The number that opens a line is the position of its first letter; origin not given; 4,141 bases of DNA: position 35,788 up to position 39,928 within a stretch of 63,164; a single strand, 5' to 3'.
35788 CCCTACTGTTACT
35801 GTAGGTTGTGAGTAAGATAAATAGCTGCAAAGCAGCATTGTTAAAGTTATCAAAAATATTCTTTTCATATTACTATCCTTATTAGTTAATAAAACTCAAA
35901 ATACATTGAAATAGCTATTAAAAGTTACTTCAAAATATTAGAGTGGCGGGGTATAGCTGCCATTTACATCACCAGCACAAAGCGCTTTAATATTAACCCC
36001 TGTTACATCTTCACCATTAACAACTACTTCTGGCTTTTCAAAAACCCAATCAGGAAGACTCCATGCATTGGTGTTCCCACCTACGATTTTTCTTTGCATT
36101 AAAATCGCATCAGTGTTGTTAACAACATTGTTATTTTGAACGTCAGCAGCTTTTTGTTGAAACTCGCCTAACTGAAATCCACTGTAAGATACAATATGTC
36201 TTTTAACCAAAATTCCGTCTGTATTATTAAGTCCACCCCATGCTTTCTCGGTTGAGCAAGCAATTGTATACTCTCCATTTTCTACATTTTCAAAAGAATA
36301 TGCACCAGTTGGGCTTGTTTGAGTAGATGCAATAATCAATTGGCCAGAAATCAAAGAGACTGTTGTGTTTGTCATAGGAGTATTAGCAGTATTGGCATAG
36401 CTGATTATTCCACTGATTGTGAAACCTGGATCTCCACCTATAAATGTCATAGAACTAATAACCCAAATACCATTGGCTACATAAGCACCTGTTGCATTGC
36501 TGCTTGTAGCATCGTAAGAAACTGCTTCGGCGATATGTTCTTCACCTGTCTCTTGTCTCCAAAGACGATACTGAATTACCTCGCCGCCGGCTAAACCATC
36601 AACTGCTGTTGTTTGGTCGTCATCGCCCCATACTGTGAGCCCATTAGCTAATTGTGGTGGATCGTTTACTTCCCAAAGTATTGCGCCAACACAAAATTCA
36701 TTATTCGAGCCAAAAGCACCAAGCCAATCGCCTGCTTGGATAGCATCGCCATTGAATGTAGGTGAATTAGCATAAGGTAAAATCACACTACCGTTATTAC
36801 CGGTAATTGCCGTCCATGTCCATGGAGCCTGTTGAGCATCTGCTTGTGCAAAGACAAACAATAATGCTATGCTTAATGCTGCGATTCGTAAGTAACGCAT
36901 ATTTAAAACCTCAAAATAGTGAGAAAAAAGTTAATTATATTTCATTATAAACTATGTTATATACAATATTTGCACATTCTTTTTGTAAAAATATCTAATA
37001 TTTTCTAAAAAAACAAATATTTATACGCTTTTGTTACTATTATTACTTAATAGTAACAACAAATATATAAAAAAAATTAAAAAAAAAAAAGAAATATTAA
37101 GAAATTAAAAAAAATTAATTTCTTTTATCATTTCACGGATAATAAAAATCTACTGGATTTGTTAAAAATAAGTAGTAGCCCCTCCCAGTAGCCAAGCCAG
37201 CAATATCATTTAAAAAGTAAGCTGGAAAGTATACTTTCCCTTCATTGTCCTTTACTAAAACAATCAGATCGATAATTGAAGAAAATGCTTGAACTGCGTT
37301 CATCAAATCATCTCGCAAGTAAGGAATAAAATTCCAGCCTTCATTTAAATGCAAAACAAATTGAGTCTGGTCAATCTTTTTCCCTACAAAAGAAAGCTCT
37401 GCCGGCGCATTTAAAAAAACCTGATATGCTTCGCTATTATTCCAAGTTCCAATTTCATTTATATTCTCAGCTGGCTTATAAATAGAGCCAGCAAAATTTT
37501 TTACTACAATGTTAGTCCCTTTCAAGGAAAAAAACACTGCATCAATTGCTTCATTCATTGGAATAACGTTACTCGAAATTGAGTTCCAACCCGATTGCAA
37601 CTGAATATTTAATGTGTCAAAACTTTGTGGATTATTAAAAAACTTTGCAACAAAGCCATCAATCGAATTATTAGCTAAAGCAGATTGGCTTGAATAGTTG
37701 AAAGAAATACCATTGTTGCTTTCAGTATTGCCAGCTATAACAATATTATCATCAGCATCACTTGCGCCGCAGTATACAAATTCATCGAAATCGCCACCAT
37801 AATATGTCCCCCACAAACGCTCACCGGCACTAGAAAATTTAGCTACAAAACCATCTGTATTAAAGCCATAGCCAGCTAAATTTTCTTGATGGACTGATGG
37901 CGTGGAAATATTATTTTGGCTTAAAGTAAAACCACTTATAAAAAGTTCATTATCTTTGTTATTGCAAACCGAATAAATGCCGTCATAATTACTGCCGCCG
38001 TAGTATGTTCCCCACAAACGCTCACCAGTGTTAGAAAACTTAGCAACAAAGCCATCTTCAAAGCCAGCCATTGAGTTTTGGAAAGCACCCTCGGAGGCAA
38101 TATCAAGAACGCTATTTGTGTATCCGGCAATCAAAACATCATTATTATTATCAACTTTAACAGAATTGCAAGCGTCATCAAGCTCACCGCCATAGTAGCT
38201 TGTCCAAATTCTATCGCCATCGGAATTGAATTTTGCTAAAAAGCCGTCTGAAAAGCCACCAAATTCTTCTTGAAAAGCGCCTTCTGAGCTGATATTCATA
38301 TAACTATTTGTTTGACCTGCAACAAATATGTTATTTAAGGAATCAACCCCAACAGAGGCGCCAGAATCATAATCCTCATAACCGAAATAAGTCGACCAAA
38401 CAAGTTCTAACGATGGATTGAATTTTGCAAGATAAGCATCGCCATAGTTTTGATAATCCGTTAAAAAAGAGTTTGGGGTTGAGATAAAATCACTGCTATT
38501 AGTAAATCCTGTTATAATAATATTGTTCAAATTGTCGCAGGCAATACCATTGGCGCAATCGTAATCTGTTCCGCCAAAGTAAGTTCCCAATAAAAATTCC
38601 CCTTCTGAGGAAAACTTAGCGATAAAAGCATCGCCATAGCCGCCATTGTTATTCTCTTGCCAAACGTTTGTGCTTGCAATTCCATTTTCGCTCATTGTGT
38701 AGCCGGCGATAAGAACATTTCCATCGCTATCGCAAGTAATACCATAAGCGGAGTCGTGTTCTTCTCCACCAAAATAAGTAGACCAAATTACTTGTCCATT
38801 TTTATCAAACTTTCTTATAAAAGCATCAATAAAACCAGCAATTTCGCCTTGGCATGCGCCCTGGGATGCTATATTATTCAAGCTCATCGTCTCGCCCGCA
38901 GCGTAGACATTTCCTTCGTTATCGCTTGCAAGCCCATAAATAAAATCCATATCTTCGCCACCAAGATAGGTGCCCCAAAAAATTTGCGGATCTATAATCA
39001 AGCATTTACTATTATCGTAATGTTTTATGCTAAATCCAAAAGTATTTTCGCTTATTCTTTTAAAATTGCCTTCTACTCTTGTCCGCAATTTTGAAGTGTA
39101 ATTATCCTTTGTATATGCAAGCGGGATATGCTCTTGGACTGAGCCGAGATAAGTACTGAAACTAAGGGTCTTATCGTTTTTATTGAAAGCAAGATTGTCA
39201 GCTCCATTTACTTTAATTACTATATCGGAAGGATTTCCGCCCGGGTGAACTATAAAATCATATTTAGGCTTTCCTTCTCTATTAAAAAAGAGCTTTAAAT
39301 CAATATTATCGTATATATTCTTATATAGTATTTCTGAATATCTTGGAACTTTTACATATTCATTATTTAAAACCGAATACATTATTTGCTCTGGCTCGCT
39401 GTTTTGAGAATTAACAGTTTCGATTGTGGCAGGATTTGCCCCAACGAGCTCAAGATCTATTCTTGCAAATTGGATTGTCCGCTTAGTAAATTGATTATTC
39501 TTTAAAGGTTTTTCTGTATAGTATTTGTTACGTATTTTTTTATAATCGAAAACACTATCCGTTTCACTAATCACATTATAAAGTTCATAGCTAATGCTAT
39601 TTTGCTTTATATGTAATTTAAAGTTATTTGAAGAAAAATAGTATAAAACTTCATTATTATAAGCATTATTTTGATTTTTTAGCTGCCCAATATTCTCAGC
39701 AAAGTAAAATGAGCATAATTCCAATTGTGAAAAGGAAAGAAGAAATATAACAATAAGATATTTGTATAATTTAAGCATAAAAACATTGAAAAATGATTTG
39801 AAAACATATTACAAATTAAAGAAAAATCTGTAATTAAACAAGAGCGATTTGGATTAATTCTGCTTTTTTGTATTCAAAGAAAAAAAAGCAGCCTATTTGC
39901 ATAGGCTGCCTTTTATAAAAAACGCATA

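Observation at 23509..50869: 27-kb one-strand block of secreted proteases and giant T9SS surface proteins that share unassigned modules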

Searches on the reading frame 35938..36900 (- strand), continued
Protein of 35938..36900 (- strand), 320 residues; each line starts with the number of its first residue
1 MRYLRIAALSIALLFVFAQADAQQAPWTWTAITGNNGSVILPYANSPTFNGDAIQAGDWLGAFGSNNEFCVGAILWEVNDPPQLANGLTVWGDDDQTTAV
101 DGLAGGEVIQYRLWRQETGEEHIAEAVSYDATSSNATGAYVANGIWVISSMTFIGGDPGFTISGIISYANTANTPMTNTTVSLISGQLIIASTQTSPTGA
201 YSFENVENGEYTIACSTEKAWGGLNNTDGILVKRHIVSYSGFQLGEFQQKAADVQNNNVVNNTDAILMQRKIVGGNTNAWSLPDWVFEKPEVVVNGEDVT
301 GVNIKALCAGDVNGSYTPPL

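Call 61: fold_search(model_id=the predicted structure, library=pdb)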
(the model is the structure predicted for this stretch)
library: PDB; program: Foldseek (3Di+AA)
matches with E <= 10: 1309; with E <= 0.001: 13
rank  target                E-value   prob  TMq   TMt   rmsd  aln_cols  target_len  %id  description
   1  10ps                  8.8e-07  1.00  0.26  0.16  15.2       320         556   11  Crystal structure of SdrD A2-A3-B1-B2 domains from Staphylococcus aureus JH1 (released 2026-02-11)
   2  3irp                  2.1e-05  1.00  0.25  0.20  17.2       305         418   11  Crystal structure of functional region of UafA from Staphylococcus saprophyticus at 1.50 angstrom resolution (released 2010-09-08)
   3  9c7u_B                6.1e-05  1.00  0.22  0.35  14.7       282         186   11  Structure of the human truncated BOS complex in GDN (released 2024-08-21)
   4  4v4c_B                7.3e-05  1.00  0.17  0.20   1.4        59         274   25  Crystal Structure of Pyrogallol-Phloroglucinol Transhydroxylase from Pelobacter acidigallici (released 2014-07-09)
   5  3irz                  1.3e-04  1.00  0.23  0.19  17.2       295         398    8  Crystal structure of functional region of UafA from Staphylococcus saprophyticus in P212121 form (released 2010-09-08)
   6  3is0                  2.1e-04  1.00  0.23  0.19  16.3       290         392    8  Crystal structure of functional region of UafA from Staphylococcus saprophyticus in the presence of cholesterol (released 2010-09-08)
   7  7dm0_A                4.4e-04  0.80  0.13  0.23  14.5       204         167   11  Biofilm associated protein - C region (released 2021-12-15)
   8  4jdz_A                4.7e-04  0.99  0.23  0.18  18.2       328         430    9  Structures of SdrD from Staphylococcus aureus reveal the molecular mechanism of how the cell surface receptors recogni (released 2013-06-19)
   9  9uvm                  5.3e-04  0.91  0.18  0.14  17.8       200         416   10  The SeMet pili protein of Streptococcus Sanguinis (released 2026-01-21)
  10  3rkp_A                5.9e-04  0.89  0.16  0.15  14.7       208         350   12  Crystal structure of BcpA*(D312A), the major pilin subunit of Bacillus cereus (released 2012-05-30)
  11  4oq1                  8.0e-04  0.91  0.19  0.18  14.5       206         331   12  Structure of the Streptococcal ancillary pilin (released 2014-04-23)
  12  6m7c                  8.5e-04  0.75  0.17  0.20  16.7       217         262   11  Crystal structure of C-terminal fragment of pilus adhesin SpaC from Lactobacillus rhamnosus GG (released 2020-07-29)
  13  8vdk                  9.5e-04  0.96  0.23  0.17  18.9       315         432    8  Crystal Structure of LPXTG-motif Cell Wall Anchor Domain Protein MSCRAMM_SdrD from Staphylococcus aureus (released 2024-08-07)
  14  3rkp_B                1.0e-03  0.69  0.15  0.14  15.6       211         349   10  Crystal structure of BcpA*(D312A), the major pilin subunit of Bacillus cereus (released 2012-05-30)
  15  2ww8                  1.3e-03  0.66  0.16  0.07  29.4       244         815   10  Structure of the pilus adhesin (RrgA) from Streptococcus pneumoniae (released 2010-01-19)
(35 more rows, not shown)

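Call 65: search_protein_families(library=pfam, alignment_id=A4, max_evalue=0.00001)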
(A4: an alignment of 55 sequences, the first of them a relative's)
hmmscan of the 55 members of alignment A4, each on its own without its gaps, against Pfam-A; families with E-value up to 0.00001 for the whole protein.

A. member 1, L018:7442-10477:+ (1012 aa): 2 families
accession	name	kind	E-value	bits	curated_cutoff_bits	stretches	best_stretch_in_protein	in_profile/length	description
PF13620.12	CarboxypepD_reg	-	4.3e-09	37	32.3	1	854-910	2-56/82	Carboxypeptidase regulatory-like domain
PF00404.24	Dockerin_1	-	8.5e-06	26.3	22.9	0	918-962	11-55/57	Dockerin type I domain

B. families by the number of members that match (of 55 scanned): 60 families (the first 25 are shown)
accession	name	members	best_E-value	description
PF13620.12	CarboxypepD_reg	25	1e-10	Carboxypeptidase regulatory-like domain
PF00404.24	Dockerin_1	23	2.8e-09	Dockerin type I domain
PF17210.9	SdrD_B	18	1.1e-09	SdrD B-like domain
PF18962.6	Por_Secre_tail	16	1.8e-13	Secretion system C-terminal sorting domain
PF20009.4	GEVED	6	5.5e-16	GEVED domain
PF19081.6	Ig_7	5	1.9e-18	Ig-like domain CHU_C associated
PF00686.25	CBM_20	4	1.6e-15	Starch binding domain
PF02922.24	CBM_48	4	4.8e-13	Carbohydrate-binding module 48 (Isoamylase N-terminal domain)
PF00963.24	Cohesin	4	2.7e-12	Cohesin domain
PF16561.11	AMPK1_CBM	4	1.5e-11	Glycogen recognition site of AMP-activated protein kinase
PF20434.5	BD-FAE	4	6.1e-10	BD-FAE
PF22058.2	X25_BaPul_like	4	2.1e-09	Pullulanase X25 domain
PF00801.26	PKD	4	1.6e-07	PKD domain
PF13385.13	Laminin_G_3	3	8.7e-60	Concanavalin A-like lectin/glucanases superfamily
PF05572.19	Peptidase_M43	3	3.1e-20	Pregnancy-associated plasma protein-A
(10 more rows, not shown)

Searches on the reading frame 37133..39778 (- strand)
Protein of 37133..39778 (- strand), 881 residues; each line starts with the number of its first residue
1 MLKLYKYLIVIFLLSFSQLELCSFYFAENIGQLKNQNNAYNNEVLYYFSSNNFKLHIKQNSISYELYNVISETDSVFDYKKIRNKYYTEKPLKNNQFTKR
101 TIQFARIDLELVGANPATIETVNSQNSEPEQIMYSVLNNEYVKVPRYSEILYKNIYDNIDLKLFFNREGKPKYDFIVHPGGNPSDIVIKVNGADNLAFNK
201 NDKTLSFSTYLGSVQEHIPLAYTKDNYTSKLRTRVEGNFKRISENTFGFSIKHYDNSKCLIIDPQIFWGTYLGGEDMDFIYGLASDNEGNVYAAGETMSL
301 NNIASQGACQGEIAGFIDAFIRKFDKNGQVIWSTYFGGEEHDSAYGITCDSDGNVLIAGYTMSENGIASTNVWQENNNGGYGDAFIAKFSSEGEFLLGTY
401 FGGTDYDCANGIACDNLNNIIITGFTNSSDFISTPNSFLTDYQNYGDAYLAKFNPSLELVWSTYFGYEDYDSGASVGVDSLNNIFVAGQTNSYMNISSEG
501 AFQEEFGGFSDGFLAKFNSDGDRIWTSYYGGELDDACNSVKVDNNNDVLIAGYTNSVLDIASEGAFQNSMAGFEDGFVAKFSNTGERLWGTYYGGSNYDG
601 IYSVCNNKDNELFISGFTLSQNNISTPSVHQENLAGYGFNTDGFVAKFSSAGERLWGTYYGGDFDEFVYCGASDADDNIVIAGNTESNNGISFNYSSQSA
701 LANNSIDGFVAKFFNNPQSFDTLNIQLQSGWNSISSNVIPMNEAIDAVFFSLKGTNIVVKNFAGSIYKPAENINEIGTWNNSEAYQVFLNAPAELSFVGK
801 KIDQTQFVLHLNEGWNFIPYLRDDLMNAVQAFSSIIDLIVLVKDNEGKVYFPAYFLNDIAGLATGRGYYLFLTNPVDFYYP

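Call 3: search_protein_families(library=pfam, proteins=[window:37133-39778:-], max_evalue=0.01)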
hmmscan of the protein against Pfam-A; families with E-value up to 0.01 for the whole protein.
window:37133-39778:- (881 aa): 3 families
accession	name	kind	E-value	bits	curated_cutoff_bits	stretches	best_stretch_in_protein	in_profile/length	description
PF25778.1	DUF7948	-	6.7e-41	141.1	27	1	26-264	1-213/214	Domain of unknown function (DUF7948)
PF06739.17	SBBP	-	1.7e-25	89.1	20.5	4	460-492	1-34/38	Beta-propeller repeat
PF17164.10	DUF5122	-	0.00078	20.1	27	0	351-379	2-30/36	Domain of unknown function (DUF5122) beta-propeller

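Call 10: search_protein_families(library=ncbifam, proteins=[window:37133-39778:-], max_evalue=0.01)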
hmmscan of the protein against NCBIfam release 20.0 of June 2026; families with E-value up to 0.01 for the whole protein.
window:37133-39778:- (881 aa): 2 families
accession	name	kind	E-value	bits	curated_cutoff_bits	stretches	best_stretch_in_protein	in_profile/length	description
NF047494.1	Lepto_SBBP_lipo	equivalog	9.6e-22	77.3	400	3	409-688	73-328/466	SBBP repeat beta-propeller lipoprotein, LipL53 family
TIGR02608.1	delta_60_rpt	domain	1.1e-08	34.8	76.5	0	342-365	1-23/55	delta-60 repeat domain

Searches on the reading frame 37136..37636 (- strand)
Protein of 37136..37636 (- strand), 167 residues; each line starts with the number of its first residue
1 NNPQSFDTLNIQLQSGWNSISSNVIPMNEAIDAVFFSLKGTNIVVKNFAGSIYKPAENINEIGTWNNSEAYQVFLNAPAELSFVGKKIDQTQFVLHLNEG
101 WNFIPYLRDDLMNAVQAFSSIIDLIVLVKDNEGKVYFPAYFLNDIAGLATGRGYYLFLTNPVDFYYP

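Call 12: search_protein_families(library=pfam, proteins=[window:37136-37636:-], max_evalue=1)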
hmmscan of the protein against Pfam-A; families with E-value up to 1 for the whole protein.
seq(167 aa): 2 families
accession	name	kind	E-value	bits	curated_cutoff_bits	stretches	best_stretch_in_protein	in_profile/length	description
PF21988.2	G7C_GBD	-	0.04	14.1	27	1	42-110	72-138/152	Podovirus tailspike protein Galactose-binding domain-like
PF23274.1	DUF7077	-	0.065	13.5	27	0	8-29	21-42/122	Domain of unknown function (DUF7077)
